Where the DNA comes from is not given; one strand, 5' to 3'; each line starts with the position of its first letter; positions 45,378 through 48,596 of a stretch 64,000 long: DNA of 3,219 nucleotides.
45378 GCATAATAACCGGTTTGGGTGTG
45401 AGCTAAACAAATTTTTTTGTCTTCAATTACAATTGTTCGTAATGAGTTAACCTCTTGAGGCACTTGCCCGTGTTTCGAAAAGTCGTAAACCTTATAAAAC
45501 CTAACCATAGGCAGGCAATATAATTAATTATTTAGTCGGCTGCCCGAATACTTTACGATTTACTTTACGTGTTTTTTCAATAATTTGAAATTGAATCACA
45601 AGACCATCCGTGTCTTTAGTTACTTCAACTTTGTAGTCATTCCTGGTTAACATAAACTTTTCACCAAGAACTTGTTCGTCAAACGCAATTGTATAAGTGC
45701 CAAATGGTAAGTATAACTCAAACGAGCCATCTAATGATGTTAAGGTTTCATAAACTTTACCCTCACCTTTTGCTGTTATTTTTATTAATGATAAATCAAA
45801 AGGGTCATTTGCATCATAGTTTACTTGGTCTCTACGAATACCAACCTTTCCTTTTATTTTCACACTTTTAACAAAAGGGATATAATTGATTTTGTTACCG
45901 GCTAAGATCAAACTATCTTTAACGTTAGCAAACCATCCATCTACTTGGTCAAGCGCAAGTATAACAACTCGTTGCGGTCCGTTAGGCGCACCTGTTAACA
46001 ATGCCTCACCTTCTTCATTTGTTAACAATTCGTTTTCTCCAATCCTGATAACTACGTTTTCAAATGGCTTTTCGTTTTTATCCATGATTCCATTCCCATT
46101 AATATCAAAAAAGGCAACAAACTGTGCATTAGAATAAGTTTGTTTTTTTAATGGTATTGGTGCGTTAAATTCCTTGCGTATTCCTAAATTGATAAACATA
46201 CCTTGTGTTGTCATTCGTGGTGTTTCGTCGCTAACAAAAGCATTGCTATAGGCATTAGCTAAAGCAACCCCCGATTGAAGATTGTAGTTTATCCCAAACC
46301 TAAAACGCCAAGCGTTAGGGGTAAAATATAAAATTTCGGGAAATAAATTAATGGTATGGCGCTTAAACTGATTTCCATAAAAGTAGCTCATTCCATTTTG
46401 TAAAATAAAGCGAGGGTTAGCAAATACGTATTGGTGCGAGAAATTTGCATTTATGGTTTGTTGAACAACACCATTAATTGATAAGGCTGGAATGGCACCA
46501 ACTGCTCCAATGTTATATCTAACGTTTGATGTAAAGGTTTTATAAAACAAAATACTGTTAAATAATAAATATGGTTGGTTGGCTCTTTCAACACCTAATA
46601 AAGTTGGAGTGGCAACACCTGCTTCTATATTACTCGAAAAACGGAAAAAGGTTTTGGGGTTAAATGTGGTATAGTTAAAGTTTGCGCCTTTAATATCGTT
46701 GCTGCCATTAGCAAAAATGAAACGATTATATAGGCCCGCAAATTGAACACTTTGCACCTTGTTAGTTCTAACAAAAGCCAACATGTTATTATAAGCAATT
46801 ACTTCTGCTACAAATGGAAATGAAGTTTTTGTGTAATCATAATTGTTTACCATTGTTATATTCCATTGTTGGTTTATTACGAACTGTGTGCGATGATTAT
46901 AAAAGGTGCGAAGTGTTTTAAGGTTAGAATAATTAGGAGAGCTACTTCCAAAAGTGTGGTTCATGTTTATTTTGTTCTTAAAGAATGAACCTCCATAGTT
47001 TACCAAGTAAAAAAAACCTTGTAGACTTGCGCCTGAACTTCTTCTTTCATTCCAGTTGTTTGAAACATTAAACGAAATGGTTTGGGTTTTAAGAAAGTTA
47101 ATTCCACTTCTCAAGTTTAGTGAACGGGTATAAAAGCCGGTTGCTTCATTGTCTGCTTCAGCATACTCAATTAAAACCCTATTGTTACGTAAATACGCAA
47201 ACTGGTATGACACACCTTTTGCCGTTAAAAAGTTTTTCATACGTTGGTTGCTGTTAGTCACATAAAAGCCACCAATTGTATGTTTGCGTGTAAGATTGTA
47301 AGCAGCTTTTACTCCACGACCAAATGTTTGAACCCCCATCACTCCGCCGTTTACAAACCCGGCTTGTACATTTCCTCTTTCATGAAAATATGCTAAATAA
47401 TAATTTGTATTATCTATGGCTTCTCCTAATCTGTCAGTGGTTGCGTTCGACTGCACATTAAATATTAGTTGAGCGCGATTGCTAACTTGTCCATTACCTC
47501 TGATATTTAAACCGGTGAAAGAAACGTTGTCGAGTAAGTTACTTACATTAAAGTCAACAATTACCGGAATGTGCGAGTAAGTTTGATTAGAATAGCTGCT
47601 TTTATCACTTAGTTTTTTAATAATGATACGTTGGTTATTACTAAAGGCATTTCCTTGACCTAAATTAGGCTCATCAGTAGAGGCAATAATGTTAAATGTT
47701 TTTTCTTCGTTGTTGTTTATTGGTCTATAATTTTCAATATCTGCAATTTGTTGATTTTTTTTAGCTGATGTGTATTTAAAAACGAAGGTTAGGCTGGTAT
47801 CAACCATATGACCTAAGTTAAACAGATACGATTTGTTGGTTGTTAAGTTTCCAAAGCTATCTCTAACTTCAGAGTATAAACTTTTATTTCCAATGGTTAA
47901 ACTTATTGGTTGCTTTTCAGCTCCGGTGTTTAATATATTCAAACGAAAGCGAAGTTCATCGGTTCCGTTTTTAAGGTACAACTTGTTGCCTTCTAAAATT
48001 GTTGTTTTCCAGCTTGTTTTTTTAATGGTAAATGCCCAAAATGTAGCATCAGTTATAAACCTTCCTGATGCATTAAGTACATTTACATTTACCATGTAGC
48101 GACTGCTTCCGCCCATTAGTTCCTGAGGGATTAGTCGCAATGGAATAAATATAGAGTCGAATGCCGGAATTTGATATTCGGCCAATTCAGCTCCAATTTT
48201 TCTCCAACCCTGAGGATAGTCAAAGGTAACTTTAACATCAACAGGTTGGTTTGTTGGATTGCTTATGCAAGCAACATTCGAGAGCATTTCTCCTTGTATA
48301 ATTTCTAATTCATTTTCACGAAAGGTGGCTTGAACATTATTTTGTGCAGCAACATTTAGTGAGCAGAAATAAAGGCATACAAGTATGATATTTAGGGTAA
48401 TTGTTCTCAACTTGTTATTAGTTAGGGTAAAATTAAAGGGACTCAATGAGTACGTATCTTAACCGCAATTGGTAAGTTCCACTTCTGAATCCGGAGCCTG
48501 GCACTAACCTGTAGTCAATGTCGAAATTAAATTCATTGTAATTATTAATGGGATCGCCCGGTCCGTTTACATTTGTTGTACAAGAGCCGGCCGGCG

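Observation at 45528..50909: Putative chaperone–usher-like surface-fibre assembly cluster in a Bacteroidota context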

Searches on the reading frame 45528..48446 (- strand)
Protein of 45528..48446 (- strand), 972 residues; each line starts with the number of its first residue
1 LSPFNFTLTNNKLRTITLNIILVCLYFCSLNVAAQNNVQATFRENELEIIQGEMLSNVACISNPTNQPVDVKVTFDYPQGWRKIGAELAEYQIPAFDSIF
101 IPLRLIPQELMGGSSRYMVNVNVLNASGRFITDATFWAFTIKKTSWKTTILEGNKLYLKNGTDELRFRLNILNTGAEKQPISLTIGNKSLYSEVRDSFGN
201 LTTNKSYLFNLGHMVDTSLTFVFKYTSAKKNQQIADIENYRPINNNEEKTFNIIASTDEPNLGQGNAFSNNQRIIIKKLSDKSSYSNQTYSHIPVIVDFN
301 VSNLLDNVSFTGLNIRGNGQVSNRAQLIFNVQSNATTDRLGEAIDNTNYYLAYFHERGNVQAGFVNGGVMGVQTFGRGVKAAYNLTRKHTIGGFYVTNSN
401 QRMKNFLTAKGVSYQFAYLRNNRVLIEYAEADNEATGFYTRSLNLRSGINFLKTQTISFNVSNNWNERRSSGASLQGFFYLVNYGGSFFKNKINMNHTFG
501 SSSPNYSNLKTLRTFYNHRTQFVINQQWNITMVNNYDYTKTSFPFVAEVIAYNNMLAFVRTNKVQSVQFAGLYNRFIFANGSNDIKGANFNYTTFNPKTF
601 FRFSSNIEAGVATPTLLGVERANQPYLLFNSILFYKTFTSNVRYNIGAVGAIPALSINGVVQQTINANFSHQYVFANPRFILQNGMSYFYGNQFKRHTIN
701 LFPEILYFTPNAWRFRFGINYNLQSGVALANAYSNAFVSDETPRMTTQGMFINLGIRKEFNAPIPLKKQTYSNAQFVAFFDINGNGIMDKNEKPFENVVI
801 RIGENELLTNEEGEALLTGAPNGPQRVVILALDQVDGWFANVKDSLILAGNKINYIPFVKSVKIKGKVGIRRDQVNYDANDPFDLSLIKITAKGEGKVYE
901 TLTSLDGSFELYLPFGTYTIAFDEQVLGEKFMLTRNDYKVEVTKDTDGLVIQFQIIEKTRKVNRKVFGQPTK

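Call 3: search_protein_families(library=pfam, proteins=[window:45528-48446:-], max_evalue=1)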
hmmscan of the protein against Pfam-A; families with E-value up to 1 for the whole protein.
window:45528-48446:- (972 aa): 4 families
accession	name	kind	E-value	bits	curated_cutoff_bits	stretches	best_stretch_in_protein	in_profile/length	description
PF13620.12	CarboxypepD_reg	-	0.00015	22.5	32.3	1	882-922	13-54/82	Carboxypeptidase regulatory-like domain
PF17210.9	SdrD_B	-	0.011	16.3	29.7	1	778-805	7-34/112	SdrD B-like domain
PF16016.11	VASt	-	0.041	14.7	27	1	220-284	58-124/152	VAD1 Analog of StAR-related lipid transfer domain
PF13715.12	CarbopepD_reg_2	-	0.084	13.4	32.2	0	888-922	17-50/88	CarboxypepD_reg-like domain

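Call 4: search_protein_families(library=ncbifam, proteins=[window:45528-48446:-], max_evalue=1)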
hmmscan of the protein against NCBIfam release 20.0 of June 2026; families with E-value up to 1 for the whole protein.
window:45528-48446:- (972 aa): 0 families

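Call 5: search_solved_structures(query=window:45528-48446:-, max_evalue=10)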
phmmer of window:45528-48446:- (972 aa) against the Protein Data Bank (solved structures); distinct sequences matched with E-value up to 10: 18.
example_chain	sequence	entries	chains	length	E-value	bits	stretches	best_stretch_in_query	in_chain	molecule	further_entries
5n1x_A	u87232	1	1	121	0.6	11.1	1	115-222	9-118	B-cell lymphoma 6 protein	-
6ew6_A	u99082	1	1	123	0.62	11.1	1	115-222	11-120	B-cell lymphoma 6 protein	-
5n1x_B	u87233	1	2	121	0.65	11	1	115-222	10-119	B-cell lymphoma 6 protein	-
6c3l_A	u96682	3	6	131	0.77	10.8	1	115-222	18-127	B-cell lymphoma 6 protein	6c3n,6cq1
7bde_A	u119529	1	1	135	0.8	10.7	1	115-223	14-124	Isoform 2 of B-cell lymphoma 6 protein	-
6ew8_A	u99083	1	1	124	1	10.3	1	115-222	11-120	B-cell lymphoma 6 protein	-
7lwf_A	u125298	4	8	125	1.1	10.3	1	115-222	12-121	B-cell lymphoma 6 protein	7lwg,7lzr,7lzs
5n21_A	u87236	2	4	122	1.1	10.3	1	115-222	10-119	B-cell lymphoma 6 protein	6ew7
6tbt_A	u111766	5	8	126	1.1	10.3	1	115-222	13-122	B-cell lymphoma 6 protein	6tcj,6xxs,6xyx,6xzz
5mw2_A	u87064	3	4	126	1.1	10.3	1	115-222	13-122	B-cell lymphoma 6 protein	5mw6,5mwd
5n1z_A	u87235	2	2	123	1.1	10.3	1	115-222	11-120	B-cell lymphoma 6 protein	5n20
4cp3_A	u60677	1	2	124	1.1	10.2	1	115-222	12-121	B-CELL LYMPHOMA 6 PROTEIN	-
1r28_A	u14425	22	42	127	1.1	10.2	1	115-222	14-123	B-cell lymphoma 6 protein | Isoform 2 of B-cell lymphoma 6 protein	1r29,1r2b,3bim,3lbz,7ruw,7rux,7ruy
6tof_A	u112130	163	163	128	1.2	10.2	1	115-222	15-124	B-cell lymphoma 6 protein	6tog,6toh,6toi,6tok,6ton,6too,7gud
3e4u_A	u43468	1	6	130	1.2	10.1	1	115-222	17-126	B-cell lymphoma 6 protein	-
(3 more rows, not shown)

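Call 7: find_homologous_proteins(query=window:45528-48446:-)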
Query window:45528-48446:- (972 aa): 18 proteins with E <= 0.001 among 8000 candidates.
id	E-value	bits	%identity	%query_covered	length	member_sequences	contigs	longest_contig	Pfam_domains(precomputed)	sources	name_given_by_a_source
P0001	0.0e+0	2179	100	100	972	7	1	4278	-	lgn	-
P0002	0.0e+0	1159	53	98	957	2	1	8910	-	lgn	-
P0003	0.0e+0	1123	53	97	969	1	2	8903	-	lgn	-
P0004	0.0e+0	1109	51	99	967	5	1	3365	-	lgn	-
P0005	0.0e+0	1107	52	98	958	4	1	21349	-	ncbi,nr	ncbi:MAG: hypothetical protein EAY81_03745 [Bacteroidetes bacterium]|nr:MAG: hypothetical protein EA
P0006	0.0e+0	1099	51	98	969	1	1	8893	-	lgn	-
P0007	0.0e+0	1094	50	98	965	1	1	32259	-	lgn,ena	-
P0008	0.0e+0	1080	51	98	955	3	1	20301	-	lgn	-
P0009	0.0e+0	1072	49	97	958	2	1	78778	-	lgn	-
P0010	0.0e+0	1056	49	99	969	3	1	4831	-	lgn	-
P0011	0.0e+0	1046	49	97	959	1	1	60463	-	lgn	-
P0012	0.0e+0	1046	49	97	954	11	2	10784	-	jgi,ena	jgi:hypothetical protein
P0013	0.0e+0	1044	49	99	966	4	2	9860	-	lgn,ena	-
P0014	4.1e-244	831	41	98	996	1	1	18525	-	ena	-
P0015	4.4e-237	808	41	96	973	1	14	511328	-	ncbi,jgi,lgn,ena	jgi:hypothetical protein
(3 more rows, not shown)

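Call 13: find_encoding_contigs(protein=P0015, flank=8000, max_places=3)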
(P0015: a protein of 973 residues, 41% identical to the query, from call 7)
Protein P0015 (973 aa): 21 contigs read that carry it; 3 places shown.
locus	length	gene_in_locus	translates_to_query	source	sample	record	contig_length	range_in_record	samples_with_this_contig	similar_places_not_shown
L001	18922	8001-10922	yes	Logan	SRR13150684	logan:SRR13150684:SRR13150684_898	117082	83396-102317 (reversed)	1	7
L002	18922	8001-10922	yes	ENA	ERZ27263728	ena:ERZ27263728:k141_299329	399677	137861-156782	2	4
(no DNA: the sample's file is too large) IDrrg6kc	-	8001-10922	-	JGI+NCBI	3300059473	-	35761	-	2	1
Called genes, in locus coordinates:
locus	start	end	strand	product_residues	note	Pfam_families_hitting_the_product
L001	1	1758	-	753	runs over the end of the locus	PF00390:malic, PF03949:Malic_M, PF01515:PTA_PTB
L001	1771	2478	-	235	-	PF18306:LDcluster4, PF03641:Lysine_decarbox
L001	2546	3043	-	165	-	PF09424:YqeY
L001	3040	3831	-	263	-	PF02679:ComA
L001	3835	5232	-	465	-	PF12895:ANAPC3 (weak), PF13432:TPR_16 (weak), PF14559:TPR_19, PF00515:TPR_1, PF07719:TPR_2 (weak), PF13431:TPR_17, PF23914:TPR_CcmH_CycH, PF13432:TPR_16, +25 more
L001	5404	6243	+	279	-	-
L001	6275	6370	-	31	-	-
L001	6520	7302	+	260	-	-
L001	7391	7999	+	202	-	-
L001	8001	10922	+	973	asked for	-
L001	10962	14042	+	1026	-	PF01433:Peptidase_M1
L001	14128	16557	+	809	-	PF17900:Peptidase_M1_N, PF01433:Peptidase_M1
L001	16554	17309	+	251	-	-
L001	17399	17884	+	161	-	PF04542:Sigma70_r2, PF07638:Sigma70_ECF (faint), PF08281:Sigma70_r4_2, PF04545:Sigma70_r4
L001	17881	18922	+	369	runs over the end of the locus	-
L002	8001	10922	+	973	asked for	-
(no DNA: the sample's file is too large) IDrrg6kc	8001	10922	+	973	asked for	-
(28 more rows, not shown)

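Call 24: predict_structure(alignment_id=A1)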
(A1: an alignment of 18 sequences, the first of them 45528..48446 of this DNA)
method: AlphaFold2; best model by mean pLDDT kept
length: 972 residues; sequences in the alignment: 18
mean_pLDDT: 77.5   pTM: 0.44
mean pLDDT of the five models: 77.5, 75.4, 74.5, 74.4, 59.9
residues with pLDDT >= 90: 212; 70-90: 519; 50-70: 157; < 50: 84
segments of 3 or more residues with pLDDT < 50: 1-9, 27-36, 228-244, 263-265, 288-290, 729-742, 765-768, 874-881, 960-972
pLDDT, mean of each block of 10 residues (from residue 1): 36 58 54 52 87 84 84 85 74 86 80 74 83 86 66 81 83 65 73 73 60 68 69 38 59 76 54 84 64 76 60 81 84 69 74 93 89 90 92 91 83 89 91 88 93 88 91 89 92 93 87 93 89 93 69 93 90 88 90 87 92 79 86 89 81 56 87 76 87 79 80 78 64 33 56 79 54 87 80 88 85 86 83 78 79 85 83 52 73 79 84 84 76 84 75 76 41 31
secondary structure, 60 per line:
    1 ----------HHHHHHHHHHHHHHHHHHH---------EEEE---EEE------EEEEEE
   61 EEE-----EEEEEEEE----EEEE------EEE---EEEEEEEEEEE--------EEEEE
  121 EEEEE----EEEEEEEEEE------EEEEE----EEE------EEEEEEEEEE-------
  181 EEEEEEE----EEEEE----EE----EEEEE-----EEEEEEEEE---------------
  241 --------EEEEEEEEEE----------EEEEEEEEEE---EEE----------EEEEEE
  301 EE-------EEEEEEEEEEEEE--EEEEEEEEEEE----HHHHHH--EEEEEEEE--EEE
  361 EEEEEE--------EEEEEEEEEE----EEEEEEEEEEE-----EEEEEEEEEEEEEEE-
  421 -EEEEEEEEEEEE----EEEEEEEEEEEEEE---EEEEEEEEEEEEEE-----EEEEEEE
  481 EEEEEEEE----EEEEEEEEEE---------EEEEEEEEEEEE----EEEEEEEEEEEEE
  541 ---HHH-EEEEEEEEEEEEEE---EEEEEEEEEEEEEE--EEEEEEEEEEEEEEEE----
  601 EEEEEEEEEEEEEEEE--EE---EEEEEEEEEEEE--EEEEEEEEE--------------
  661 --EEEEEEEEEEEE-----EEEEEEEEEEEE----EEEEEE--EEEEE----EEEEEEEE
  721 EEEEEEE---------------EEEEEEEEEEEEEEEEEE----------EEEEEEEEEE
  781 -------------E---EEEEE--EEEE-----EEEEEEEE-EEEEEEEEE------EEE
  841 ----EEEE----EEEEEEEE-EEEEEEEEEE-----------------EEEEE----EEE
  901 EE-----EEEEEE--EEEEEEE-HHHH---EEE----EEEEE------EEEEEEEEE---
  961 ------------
elements in order (helices of 4 or more, strands of 3 or more residues): H11-29 E39-42 E46-48 E55-63 E69-76 E81-84 E91-93 E97-107 E116-125 E130-139 E146-150 E155-157 E164-173 E181-187 E192-196 E207-211 E217-225 E249-258 E269-278 E282-284 E295-302 E310-322 E325-335 H340-345 E348-355 E358-366 E375-384 E389-399 E405-419 E422-433 E438-451 E455-468 E474-488 E493-502 E512-523 E528-540 E548-561 E565-578 E581-596 E601-616 E624-635 E638-646 E663-674 E680-691 E696-701 E704-708 E713-727 E743-760 E771-780 E798-802 E805-808 E814-821 E823-831 E838-840 E845-848 E853-860 E862-871 E889-893 E898-902 E908-913 E916-922 H924-927 E931-933 E938-942 E949-957

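Call 37: search_protein_representatives(alignment_id=A1)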
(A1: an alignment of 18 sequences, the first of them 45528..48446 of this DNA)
Query: 18 sequences, 966 profile positions. Proteins with E-value up to 0.001 (for the whole library): 1600; up to 1e-10: 831; up to 1e-30: 287. The best 150 are listed.
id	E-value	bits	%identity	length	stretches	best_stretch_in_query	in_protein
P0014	0.0e+00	1452.6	-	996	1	6-965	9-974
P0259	0.0e+00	1045.5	-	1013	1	25-959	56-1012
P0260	0.0e+00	1016.6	-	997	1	3-962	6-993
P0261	1.7e-281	952.7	-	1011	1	27-960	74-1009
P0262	3.0e-268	908.9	-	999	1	1-959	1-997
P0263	4.2e-265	898.5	-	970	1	11-957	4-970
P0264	9.8e-253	857.6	-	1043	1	18-955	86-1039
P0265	3.6e-244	829.2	-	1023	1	30-958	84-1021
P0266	5.2e-244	828.7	-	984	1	20-957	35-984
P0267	4.2e-243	825.7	-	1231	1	26-961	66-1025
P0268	2.1e-241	820.1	-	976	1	7-959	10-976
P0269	5.7e-241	818.7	-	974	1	14-957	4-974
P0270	7.1e-238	808.4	-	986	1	10-963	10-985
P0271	4.2e-232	789.3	-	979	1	7-963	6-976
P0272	2.3e-231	786.9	-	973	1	10-957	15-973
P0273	1.9e-230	783.8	-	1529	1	18-962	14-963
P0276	8.7e-226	768.4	-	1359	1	5-963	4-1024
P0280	8.8e-224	761.8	-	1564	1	26-961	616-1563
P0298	2.8e-204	697.2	-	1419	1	30-962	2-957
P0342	9.9e-128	443.8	-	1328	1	20-963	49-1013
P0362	2.2e-109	383.1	-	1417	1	20-960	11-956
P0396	1.6e-56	208.2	-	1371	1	7-953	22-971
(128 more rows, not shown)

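Call 40: search_protein_families(library=pfam, proteins=[P0273, P0276, P0280, P0298, P0342, P0362, P0396], max_evalue=0.001)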
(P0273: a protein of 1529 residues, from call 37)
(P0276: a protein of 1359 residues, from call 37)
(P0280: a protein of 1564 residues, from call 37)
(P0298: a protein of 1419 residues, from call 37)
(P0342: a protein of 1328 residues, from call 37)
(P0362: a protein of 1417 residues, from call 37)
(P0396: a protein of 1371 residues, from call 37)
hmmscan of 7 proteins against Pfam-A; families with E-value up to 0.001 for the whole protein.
P0273 (1529 aa): 1 family
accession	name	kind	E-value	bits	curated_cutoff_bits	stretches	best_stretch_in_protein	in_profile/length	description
PF13620.12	CarboxypepD_reg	-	4e-05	24.3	32.3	0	879-912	18-53/82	Carboxypeptidase regulatory-like domain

P0276 (1359 aa): 0 families

P0280 (1564 aa): 1 family
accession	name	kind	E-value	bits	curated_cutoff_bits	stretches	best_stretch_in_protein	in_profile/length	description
PF17210.9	SdrD_B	-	0.00028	21.5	29.7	0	1365-1397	3-34/112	SdrD B-like domain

P0298 (1419 aa): 2 families
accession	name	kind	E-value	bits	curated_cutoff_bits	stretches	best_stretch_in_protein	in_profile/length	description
PF17210.9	SdrD_B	-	3.3e-06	27.7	29.7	1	757-813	8-64/112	SdrD B-like domain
PF13620.12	CarboxypepD_reg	-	0.00084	20.1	32.3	0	869-907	14-54/82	Carboxypeptidase regulatory-like domain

P0342 (1328 aa): 3 families
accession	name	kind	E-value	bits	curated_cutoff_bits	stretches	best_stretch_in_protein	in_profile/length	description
PF01476.26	LysM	-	3.4e-38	129.7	20.9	3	1207-1249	1-43/43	LysM domain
PF23473.1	LysM3_LYK4_5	-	9.8e-14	51.6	29.3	2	1284-1320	4-40/48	LYK4/5 LysM3 domain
PF23446.1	LysM1_NFP_LYK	-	2.3e-07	32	36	0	1206-1248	7-53/60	NFP/LYK LysM1 domain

P0362 (1417 aa): 1 family
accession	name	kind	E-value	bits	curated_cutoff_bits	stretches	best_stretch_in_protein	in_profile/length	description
PF05036.18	SPOR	-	2.7e-08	34.5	21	0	1045-1076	41-73/76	SPOR domain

P0396 (1371 aa): 1 family
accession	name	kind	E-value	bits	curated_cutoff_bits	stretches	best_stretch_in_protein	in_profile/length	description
PF13620.12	CarboxypepD_reg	-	6.5e-05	23.6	32.3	0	892-933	13-55/82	Carboxypeptidase regulatory-like domain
